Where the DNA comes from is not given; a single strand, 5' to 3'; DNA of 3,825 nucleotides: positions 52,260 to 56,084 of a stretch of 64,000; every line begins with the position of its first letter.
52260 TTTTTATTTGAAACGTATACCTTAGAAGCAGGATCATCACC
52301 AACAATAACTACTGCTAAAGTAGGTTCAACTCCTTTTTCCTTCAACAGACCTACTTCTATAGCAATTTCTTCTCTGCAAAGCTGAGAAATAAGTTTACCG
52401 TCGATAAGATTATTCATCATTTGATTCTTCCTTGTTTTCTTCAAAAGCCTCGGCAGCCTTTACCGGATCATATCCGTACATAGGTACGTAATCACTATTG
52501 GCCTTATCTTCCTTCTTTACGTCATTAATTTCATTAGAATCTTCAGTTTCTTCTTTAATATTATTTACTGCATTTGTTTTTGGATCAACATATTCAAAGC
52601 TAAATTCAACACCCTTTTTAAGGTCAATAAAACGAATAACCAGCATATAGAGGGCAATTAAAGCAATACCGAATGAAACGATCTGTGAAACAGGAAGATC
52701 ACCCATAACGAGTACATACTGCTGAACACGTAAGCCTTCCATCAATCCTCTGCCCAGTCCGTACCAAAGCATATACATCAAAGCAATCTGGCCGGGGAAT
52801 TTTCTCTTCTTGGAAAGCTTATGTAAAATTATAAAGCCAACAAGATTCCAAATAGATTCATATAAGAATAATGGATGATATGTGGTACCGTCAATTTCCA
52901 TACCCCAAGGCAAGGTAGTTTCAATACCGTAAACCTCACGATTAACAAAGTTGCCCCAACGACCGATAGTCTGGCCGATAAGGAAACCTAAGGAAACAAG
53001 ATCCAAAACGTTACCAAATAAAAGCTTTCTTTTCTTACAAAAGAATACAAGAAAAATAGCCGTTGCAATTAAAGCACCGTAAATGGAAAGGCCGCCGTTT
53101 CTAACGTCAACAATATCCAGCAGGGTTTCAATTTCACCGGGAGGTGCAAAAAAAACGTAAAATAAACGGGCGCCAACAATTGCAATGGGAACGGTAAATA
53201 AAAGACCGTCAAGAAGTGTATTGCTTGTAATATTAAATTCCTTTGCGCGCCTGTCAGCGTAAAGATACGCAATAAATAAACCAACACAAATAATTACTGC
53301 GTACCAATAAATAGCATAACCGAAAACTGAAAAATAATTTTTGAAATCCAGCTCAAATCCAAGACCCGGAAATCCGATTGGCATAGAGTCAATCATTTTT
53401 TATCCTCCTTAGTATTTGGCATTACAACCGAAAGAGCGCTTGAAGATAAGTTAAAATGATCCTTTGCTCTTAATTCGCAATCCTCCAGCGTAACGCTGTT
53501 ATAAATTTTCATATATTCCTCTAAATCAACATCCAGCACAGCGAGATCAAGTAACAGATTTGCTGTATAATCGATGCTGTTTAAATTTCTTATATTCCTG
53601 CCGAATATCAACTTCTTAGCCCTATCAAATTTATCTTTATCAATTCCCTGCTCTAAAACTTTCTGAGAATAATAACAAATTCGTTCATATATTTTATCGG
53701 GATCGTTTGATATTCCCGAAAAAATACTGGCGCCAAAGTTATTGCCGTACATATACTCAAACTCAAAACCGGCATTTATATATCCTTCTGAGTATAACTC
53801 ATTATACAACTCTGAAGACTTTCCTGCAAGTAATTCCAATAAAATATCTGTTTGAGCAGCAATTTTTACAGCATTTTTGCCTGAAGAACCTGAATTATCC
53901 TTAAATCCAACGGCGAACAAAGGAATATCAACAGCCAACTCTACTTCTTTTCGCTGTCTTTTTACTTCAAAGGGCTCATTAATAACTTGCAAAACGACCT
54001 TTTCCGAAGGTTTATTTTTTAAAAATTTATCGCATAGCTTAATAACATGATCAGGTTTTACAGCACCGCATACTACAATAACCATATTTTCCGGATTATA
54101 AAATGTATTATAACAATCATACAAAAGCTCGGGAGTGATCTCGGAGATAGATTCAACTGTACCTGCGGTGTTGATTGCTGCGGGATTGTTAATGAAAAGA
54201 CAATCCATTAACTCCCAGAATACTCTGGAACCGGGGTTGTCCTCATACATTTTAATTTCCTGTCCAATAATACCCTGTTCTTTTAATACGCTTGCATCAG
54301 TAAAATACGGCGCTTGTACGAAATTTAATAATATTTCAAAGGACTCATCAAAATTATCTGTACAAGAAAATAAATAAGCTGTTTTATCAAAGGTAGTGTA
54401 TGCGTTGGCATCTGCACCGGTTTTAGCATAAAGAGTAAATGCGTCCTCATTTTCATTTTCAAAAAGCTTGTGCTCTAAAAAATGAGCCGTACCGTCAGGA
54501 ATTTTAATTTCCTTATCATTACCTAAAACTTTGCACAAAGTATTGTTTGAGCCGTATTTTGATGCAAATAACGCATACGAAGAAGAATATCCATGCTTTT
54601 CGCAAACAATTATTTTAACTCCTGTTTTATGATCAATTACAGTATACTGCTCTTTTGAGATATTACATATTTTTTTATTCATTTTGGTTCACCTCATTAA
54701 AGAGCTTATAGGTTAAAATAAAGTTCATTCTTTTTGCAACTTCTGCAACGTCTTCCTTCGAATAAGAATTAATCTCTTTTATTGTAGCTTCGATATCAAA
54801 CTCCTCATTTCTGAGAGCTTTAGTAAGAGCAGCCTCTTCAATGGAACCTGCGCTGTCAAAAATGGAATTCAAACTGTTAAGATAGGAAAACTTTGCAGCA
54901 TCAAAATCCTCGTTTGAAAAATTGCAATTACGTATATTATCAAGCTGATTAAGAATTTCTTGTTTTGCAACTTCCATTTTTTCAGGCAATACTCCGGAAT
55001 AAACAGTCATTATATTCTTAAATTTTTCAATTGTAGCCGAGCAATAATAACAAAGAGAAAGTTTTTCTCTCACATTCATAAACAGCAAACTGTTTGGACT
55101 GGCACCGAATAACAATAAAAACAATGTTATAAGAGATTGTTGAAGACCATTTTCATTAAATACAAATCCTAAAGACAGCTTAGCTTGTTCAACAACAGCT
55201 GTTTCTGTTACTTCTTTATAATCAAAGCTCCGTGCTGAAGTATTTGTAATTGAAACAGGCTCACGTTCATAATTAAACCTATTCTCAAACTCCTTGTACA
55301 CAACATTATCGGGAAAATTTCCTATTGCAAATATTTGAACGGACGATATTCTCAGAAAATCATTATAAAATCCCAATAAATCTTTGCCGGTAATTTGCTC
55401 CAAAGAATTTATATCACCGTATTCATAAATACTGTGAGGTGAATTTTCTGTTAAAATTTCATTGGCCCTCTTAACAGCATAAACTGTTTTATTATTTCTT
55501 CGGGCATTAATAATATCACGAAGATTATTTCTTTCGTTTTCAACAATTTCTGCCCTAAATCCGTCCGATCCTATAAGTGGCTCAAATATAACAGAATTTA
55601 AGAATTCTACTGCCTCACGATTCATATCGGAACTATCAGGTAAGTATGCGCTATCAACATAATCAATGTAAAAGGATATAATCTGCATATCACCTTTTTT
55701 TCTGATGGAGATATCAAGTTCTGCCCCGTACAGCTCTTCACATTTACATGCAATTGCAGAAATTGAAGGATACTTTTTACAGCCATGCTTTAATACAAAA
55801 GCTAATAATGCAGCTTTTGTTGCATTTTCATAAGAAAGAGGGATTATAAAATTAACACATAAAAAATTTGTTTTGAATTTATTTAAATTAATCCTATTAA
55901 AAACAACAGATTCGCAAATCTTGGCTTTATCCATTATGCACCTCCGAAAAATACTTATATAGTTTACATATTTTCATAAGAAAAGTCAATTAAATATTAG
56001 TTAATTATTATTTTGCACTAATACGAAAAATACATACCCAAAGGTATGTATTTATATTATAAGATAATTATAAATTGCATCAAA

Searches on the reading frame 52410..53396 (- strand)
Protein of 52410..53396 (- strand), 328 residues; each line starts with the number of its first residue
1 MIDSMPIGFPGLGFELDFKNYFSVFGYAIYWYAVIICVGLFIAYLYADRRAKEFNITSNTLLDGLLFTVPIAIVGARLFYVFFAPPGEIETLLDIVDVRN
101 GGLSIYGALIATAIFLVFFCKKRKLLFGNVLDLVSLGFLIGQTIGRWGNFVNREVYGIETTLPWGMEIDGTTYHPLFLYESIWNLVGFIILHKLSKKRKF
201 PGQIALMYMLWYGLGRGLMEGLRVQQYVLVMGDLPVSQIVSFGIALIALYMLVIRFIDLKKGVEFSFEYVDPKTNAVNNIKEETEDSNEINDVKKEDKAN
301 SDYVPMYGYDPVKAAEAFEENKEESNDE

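Call 71: search_protein_families(library=pfam, proteins=[window:52410-53396:-], max_evalue=0.000001)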
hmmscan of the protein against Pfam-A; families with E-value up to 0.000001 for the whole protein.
window:52410-53396:- (328 aa): 1 family
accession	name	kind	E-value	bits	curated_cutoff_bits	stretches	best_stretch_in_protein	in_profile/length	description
PF01790.23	LGT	-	6.1e-64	216.1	24.9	1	21-253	3-239/240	Prolipoprotein diacylglyceryl transferase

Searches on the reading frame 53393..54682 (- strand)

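Call 71: search_protein_families(library=pfam, proteins=[window:53393-54682:-], max_evalue=0.000001)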
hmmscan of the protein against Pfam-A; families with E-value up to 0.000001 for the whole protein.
window:53393-54682:- (429 aa): 2 families
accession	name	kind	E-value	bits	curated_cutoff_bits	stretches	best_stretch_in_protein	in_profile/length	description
PF05193.26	Peptidase_M16_C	-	1.6e-18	67.7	23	1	182-357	2-179/181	Peptidase M16 inactive domain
PF00675.25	Peptidase_M16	-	1e-15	58.3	22.3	1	63-175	31-148/149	Insulinase (Peptidase family M16)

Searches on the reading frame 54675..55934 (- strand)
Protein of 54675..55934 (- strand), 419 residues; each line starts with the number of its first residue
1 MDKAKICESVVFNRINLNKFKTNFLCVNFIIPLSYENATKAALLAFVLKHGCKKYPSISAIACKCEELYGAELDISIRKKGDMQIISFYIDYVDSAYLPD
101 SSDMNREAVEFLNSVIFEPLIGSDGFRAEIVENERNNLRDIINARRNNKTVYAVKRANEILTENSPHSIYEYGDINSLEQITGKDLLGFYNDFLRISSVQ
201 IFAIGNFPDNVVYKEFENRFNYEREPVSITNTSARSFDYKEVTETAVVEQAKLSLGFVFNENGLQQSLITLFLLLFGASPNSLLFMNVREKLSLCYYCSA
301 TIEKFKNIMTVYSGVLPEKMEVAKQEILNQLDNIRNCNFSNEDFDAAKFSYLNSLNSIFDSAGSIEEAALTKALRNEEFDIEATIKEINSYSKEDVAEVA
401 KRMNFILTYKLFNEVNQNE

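Call 71: search_protein_families(library=pfam, proteins=[window:54675-55934:-], max_evalue=0.000001)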
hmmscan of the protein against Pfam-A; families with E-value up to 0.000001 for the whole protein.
window:54675-55934:- (419 aa): 1 family
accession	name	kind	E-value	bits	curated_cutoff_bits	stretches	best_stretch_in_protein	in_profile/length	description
PF05193.26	Peptidase_M16_C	-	6.6e-17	62.4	23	1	181-349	2-179/181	Peptidase M16 inactive domain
